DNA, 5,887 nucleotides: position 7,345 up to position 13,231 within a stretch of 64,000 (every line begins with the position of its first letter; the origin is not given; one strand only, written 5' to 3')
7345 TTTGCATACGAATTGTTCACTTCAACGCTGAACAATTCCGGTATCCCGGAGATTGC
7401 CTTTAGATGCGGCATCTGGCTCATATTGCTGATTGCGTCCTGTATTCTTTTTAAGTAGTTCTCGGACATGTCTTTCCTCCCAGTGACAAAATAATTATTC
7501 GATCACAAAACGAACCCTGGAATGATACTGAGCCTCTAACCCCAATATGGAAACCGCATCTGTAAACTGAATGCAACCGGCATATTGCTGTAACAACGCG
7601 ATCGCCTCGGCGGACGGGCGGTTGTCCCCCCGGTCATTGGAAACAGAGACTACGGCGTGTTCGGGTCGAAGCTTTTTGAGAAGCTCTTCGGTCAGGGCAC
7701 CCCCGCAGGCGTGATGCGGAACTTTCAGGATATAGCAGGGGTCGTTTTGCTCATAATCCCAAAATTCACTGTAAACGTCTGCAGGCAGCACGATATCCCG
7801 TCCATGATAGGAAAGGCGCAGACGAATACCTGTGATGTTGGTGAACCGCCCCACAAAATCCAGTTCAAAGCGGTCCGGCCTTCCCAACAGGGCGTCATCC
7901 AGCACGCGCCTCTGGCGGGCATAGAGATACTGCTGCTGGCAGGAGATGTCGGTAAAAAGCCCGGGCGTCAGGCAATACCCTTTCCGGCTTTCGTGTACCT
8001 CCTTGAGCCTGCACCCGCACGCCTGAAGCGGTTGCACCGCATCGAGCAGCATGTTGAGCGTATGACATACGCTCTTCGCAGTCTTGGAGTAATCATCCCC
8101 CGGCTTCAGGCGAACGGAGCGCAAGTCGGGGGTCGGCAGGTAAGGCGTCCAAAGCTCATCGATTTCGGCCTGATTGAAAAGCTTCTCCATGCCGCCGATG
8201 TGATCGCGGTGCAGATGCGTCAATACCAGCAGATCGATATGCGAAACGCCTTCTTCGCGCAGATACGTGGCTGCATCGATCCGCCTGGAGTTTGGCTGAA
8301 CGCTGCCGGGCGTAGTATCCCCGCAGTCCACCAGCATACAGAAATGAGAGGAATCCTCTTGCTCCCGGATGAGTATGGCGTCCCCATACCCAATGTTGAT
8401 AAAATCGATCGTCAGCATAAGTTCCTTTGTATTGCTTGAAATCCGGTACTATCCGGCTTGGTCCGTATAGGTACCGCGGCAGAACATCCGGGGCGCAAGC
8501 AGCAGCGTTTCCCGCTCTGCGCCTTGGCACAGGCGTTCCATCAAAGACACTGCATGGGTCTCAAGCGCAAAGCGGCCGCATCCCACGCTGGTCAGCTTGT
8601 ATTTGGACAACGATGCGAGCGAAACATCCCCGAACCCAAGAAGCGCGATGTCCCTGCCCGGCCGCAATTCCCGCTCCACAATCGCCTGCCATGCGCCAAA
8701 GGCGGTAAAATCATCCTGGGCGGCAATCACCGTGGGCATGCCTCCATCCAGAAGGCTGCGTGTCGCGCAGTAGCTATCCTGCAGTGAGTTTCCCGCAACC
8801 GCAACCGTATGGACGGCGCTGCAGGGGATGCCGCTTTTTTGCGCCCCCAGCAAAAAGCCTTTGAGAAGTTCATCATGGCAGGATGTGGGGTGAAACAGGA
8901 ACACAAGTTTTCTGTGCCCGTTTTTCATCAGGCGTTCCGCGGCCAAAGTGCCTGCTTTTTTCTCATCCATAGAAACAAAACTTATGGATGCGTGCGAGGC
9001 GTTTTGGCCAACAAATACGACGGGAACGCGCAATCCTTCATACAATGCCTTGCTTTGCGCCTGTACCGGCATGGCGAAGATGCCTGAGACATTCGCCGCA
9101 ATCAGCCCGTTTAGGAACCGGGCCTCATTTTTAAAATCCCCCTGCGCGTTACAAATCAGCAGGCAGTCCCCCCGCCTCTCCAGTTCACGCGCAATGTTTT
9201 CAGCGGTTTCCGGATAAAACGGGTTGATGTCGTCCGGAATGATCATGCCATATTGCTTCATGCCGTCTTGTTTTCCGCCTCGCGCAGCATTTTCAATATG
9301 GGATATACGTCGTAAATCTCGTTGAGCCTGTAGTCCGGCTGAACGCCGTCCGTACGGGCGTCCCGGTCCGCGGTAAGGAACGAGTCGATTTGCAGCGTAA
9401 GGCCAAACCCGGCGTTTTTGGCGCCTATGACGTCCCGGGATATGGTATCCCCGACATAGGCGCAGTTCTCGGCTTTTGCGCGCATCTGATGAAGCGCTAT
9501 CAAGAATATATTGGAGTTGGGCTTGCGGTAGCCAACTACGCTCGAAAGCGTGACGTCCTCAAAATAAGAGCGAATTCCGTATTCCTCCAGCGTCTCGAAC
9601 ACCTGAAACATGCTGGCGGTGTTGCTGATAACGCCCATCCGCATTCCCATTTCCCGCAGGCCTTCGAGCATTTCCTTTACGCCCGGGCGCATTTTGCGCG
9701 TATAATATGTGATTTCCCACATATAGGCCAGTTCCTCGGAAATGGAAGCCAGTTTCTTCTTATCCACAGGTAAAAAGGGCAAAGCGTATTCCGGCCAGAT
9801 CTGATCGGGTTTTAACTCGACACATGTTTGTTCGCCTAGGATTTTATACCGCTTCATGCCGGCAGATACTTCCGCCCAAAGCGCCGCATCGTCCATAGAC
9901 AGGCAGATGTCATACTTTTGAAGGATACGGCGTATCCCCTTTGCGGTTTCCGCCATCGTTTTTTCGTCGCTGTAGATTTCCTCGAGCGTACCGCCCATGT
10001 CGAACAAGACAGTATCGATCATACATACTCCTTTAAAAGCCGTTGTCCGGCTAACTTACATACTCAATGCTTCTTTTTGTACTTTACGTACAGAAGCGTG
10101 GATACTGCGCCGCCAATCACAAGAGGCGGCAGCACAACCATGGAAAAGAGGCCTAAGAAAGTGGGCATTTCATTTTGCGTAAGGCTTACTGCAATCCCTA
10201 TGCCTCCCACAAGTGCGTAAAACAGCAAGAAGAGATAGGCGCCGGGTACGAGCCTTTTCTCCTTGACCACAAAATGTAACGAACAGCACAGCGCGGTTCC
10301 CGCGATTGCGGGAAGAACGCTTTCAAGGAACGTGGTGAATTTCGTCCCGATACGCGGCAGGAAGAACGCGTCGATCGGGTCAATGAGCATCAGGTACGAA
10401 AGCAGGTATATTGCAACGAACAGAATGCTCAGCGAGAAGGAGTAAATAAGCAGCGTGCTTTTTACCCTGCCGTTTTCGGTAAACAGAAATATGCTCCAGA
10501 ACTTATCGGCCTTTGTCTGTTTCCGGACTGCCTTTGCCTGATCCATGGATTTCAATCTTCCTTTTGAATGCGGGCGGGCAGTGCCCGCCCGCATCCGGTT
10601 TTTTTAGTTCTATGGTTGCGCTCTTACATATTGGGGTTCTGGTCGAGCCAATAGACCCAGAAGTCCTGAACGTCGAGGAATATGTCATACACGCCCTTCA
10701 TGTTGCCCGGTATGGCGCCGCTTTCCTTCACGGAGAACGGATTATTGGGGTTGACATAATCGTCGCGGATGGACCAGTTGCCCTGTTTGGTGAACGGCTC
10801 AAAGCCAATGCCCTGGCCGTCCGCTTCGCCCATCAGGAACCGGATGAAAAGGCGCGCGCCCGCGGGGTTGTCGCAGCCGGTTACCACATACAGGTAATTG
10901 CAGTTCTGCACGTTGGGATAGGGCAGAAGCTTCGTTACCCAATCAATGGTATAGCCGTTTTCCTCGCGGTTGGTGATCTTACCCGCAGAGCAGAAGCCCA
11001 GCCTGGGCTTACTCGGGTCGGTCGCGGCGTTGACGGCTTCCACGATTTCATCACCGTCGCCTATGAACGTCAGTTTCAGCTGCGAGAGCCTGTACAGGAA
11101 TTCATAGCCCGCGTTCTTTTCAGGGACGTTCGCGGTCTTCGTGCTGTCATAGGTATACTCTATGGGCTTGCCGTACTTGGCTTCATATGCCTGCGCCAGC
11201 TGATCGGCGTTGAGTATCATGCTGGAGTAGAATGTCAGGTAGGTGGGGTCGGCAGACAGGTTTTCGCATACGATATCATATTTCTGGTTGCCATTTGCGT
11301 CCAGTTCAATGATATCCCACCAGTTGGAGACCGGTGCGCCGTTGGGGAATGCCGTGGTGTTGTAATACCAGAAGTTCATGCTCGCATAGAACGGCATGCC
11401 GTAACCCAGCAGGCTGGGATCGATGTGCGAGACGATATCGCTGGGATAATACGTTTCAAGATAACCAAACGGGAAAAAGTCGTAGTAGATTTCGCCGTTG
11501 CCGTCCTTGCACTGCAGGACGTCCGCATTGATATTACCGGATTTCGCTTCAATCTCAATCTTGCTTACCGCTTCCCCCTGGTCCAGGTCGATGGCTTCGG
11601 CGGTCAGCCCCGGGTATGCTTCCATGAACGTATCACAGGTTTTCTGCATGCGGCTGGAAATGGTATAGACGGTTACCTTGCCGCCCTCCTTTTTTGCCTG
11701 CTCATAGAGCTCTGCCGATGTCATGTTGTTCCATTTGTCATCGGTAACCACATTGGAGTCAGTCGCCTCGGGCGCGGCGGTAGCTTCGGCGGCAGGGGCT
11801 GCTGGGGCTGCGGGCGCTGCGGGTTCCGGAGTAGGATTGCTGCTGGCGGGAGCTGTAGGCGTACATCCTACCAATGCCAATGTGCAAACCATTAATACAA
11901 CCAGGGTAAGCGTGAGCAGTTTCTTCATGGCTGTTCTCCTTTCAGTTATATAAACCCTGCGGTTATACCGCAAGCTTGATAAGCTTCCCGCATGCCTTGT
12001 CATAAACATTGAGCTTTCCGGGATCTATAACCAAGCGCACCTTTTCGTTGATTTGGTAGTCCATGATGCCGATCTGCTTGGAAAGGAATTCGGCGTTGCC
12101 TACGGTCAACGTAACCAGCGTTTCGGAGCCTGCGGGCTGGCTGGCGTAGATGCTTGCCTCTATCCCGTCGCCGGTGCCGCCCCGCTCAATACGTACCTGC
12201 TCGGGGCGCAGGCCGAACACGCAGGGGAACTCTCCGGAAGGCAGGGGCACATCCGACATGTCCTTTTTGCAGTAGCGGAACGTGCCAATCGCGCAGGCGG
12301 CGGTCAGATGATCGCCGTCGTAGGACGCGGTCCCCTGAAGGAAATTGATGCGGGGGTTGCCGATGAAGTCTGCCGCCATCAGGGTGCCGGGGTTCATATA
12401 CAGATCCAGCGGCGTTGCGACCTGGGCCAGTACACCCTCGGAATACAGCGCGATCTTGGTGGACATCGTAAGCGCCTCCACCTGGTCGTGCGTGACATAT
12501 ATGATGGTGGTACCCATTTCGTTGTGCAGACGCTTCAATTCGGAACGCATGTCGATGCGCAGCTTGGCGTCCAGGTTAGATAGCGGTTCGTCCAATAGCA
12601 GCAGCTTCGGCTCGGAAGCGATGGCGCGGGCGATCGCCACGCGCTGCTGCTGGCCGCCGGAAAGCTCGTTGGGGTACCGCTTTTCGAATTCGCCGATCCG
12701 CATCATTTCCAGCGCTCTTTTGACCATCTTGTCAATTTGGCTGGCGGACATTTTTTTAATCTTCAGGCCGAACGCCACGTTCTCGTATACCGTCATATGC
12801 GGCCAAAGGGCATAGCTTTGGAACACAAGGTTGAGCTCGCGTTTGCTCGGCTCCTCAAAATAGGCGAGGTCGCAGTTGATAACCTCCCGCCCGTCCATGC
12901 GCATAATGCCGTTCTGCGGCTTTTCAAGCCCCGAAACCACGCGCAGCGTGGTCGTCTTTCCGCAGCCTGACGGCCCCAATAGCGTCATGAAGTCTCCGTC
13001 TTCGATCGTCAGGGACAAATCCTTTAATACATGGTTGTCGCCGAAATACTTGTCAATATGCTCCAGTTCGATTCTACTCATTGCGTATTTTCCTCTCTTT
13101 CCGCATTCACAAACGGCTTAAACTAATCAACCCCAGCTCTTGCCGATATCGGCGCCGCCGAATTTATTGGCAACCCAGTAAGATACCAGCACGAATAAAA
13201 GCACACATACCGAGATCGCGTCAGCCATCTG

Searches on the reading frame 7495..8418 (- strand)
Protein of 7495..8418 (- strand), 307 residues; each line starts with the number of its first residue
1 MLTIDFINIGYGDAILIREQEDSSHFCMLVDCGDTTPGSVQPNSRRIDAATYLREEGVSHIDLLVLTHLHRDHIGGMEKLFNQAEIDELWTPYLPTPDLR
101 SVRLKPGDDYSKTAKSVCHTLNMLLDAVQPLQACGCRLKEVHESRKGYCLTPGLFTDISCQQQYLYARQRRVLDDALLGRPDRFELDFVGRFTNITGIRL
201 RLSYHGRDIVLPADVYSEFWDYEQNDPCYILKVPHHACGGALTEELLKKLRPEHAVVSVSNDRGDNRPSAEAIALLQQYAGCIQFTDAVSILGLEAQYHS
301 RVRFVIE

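Call 6: search_protein_families(library=pfam, proteins=[window:7495-8418:-])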
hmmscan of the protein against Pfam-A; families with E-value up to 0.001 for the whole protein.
window:7495-8418:- (307 aa): 2 families
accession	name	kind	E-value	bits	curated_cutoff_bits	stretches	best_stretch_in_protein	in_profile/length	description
PF00753.33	Lactamase_B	-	4.9e-08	33.6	22.7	1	10-84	4-67/196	Metallo-beta-lactamase superfamily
PF12706.13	Lactamase_B_2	-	3e-05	24.2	27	1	34-83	6-53/200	Beta-lactamase superfamily domain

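Call 30: search_protein_families(library=ncbifam, proteins=[window:7495-8418:-], max_evalue=0.00001)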
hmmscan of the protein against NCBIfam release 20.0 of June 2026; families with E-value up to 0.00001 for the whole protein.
window:7495-8418:- (307 aa): 5 families
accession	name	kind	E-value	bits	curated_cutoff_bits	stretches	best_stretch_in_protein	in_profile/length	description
TIGR00361.1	ComEC_Rec2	equivalog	5.9e-14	51.1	190.05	1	4-92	443-523/663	DNA internalization-related competence protein ComEC/Rec2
NF049846.1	blaAHM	exception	2.7e-10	39.6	590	1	27-87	84-136/304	AHM family subclass B3-like metallo-beta-lactamase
NF058524.1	6A-MBL_enzyme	equivalog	5.6e-08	32.3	220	1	8-87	3-83/346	anti-phage 6A-MBL system MBL-fold protein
NF041809.1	Avs1a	equivalog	1.4e-06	27.4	420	0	11-84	6-70/387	AVAST type 1 anti-phage system MBL fold metallo-hydrolase Avs1a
NF008580.0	PRK11539.1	equivalog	8.3e-06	24.4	969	0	4-82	505-575/758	ComEC family protein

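Call 62: search_solved_structures(query=window:7495-8418:-, max_evalue=0.01)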
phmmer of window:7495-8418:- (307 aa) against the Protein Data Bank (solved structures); distinct sequences matched with E-value up to 0.01: 8.
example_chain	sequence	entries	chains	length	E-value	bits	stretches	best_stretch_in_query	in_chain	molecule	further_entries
9ic4_A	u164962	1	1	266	3.4e-12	49.3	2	2-83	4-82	Competence protein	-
9vc6_A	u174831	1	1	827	8.3e-09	38.2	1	4-91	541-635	Competence protein ComEC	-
30bt_A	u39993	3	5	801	8.4e-09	38.2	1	2-88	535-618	Beta-lactamase-like domain | ComEC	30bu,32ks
12qj_A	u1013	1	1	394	0.0012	21.2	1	52-91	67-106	Choline binding protein E CbpE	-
7u2r_A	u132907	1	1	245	0.0017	20.7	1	25-83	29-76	Apyc1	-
1wra_A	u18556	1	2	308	0.0033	19.8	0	52-91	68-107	Teichoic acid phosphorylcholine esterase/choline binding protein E (cbpE)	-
7wnt_A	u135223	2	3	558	0.0081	18.5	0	27-80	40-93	Ribonuclease J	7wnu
5a0t_A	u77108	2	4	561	0.0098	18.2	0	27-82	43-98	RIBONUCLEASE J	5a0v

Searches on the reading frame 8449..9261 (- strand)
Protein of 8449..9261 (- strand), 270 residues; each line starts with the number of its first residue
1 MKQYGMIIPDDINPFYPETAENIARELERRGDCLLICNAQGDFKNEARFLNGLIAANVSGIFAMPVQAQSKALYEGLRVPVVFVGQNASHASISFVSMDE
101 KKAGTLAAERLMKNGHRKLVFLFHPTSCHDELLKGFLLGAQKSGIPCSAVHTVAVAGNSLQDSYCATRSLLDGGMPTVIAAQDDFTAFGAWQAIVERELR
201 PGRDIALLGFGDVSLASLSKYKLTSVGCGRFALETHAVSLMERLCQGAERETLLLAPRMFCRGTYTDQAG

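Call 6: search_protein_families(library=pfam, proteins=[window:8449-9261:-])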
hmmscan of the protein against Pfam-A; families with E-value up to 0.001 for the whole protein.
window:8449-9261:- (270 aa): 3 families
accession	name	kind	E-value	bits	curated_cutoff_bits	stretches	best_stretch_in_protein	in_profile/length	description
PF00532.27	Peripla_BP_1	-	6.2e-16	59.1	22.2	1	4-220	4-228/281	Periplasmic binding proteins and sugar binding domain of LacI family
PF13377.12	Peripla_BP_3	-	5.2e-13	49.9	26.5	1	108-262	1-164/167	Periplasmic binding protein-like domain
PF13407.12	Peripla_BP_4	-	1.1e-09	38.7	35.1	1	5-218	2-226/258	Periplasmic binding protein domain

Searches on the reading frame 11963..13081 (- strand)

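Call 6: search_protein_families(library=pfam, proteins=[window:11963-13081:-])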
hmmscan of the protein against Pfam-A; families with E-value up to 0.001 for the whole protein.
window:11963-13081:- (372 aa): 5 families
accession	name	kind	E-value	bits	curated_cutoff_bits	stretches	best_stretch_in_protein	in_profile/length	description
PF00005.33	ABC_tran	-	5.8e-36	124.6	25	1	19-167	1-136/137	ABC transporter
PF13304.12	AAA_21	-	1.1e-05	26.2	27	0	136-200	234-300/304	AAA domain, putative AbiEii toxin, Type IV TA system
PF08402.16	TOBE_2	-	2.6e-05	24.7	21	1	290-356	2-72/76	TOBE domain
PF02463.25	SMC_N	-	6.9e-05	22.8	40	1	30-214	25-215/220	RecF/RecN/SMC N terminal domain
PF13401.12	AAA_22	-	0.00044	21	27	0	29-200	5-125/130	AAA domain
